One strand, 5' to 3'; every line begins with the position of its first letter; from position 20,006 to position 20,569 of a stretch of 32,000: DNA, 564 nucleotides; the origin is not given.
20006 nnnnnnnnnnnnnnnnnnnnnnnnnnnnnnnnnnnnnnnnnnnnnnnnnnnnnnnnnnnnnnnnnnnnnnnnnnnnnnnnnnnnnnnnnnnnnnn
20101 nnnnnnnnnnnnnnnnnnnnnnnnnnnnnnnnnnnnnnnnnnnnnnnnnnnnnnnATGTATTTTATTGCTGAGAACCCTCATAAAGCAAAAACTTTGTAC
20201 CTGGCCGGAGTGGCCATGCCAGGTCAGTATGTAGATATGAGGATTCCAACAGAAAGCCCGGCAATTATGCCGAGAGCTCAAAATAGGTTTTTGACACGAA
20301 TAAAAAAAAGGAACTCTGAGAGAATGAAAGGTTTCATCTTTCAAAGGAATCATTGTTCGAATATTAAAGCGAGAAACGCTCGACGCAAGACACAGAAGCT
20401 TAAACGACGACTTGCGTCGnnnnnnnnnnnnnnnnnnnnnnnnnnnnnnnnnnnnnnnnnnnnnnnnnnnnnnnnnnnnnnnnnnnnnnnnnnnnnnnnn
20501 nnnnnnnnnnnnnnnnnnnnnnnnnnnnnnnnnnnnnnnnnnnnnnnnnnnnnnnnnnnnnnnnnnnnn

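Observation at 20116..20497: GC-rich, multi-hairpin intergenic island ending in a clean terminator: an unclassified structured RNA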

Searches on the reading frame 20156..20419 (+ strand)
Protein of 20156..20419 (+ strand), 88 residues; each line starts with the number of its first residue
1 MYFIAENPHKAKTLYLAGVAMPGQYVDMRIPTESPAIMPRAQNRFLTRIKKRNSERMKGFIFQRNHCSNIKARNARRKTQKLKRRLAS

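Call 7: search_protein_families(library=pfam, proteins=[window:20156-20419:+], max_evalue=10)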
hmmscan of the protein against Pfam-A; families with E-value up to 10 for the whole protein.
seq(88 aa): 0 families

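Call 8: search_protein_families(library=ncbifam, proteins=[window:20156-20419:+], max_evalue=10)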
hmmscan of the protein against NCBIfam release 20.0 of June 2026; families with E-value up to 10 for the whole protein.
seq(88 aa): 0 families

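Call 11: find_homologous_proteins(query=window:20156-20419:+, max_evalue=10)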
Query seq(88 aa): no candidate shares three 5-residue words with the query. No homologue found.
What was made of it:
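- The word-index search of 5.8 billion proteins found nothing (call 11).
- Tried and rejected: The word-index search found nothing (call 11).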

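Call 12: find_encoding_contigs(protein=window:20156-20419:+, flank=3000)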
Protein seq(88 aa) (88 aa): no gene with exactly this product is on record in the collection.

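Call 31: search_protein_families(library=phrogs, proteins=[window:20156-20419:+], max_evalue=10)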
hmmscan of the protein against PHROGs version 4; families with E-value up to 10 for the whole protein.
seq(88 aa): 0 families
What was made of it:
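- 20156..20422 (+): ORF of 88 codons (ATG to TAA). The product would be 10.3 kDa with pI 11.6. The model shows an unstructured N-terminal part (residues 1-39) and one long basic helix (residues 40-87). No Pfam, NCBIfam or PHROG hit (calls 7, 8, 31).
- Tried and rejected: Pfam, NCBIfam and PHROGs gave no hit for the 88-aa ORF or the minus-strand ORF (calls 7, 8, 31).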

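Call 37: search_protein_representatives(protein=window:20156-20419:+)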
Query: 88 residues. Proteins with E-value up to 0.001 (for the whole library): 1; up to 1e-10: 1; up to 1e-30: 0. The best 1 are listed.
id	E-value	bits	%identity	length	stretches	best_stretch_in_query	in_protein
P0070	1.6e-13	67.0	37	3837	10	11-49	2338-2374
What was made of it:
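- The ORF is an orphan (calls 11, 37).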

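Call 46: list_cluster_members(proteins=[P0001, window:20156-20419:+, window:20132-20464:-, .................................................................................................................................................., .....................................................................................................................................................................])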
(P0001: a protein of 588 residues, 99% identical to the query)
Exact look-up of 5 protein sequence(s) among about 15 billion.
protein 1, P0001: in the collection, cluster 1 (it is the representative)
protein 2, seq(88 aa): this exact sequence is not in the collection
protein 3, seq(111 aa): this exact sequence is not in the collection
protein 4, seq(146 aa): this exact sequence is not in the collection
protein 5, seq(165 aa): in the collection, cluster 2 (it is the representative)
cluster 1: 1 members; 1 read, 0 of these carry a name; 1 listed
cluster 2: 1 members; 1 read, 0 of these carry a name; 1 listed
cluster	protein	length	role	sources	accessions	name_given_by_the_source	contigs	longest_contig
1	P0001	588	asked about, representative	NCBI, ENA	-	-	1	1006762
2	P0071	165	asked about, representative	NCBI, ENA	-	-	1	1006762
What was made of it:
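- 20089..20586 (-): Minus-strand 165-codon ORF that a public gene caller annotated across the island (protein P0071). It is judged a shadow ORF and is not part of the element. The exact product is in the public collection as a singleton (call 46).
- The public gene caller did not call this ORF (call 46). The exact product is in the public protein collection (call 46).
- Tried and rejected: Exact look-ups did not find the ORF on record (calls 12, 46).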

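Call 67: predict_structure(protein=window:20156-20419:+)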
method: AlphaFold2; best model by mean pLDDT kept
length: 88 residues; sequences in the alignment: 1
mean_pLDDT: 72.3   pTM: 0.33
mean pLDDT of the five models: 72.3, 71.3, 69.5, 66.1, 62.6
residues with pLDDT >= 90: 24; 70-90: 25; 50-70: 20; < 50: 19
segments of 3 or more residues with pLDDT < 50: 1-4, 7-10, 12-16, 18-22
pLDDT, mean of each block of 10 residues (from residue 1): 46 47 53 61 82 89 89 95 92
secondary structure, 60 per line:
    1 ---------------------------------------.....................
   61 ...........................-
elements in order: H40-87
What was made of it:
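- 20156..20422 (+): AlphaFold2 single-sequence model: mean pLDDT 72, helix at residues 40-87 (call 67).
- Tried and rejected: AlphaFold2 on the single sequence gives one long helix, which is not informative about function (call 67).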

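Call 70: find_homologous_proteins(query=P0071, max_evalue=1)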
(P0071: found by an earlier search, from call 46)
Query P0071 (165 aa): 1 proteins with E <= 1 among 26 candidates.
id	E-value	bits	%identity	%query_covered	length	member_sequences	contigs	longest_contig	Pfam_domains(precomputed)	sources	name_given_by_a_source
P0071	4.4e-107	374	100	100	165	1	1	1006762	-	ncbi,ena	-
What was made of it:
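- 20089..20586 (-): It has no homologue (call 70).
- It is a singleton with no homologue (calls 46, 70).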

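Call 71: find_related_loci(query=window:20156-20419:+, collection=viral_contigs, flank=3000)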
Query seq(88 aa) (88 aa) in viral_contigs; peptide patterns used: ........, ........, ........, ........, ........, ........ (x = any residue, [..] = any of these).
33 stretches matched a pattern, but none encodes a relative of the query by tblastn (E <= 1e-3).
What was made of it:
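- Tried and rejected: The viral scan with the protein found nothing (call 71).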
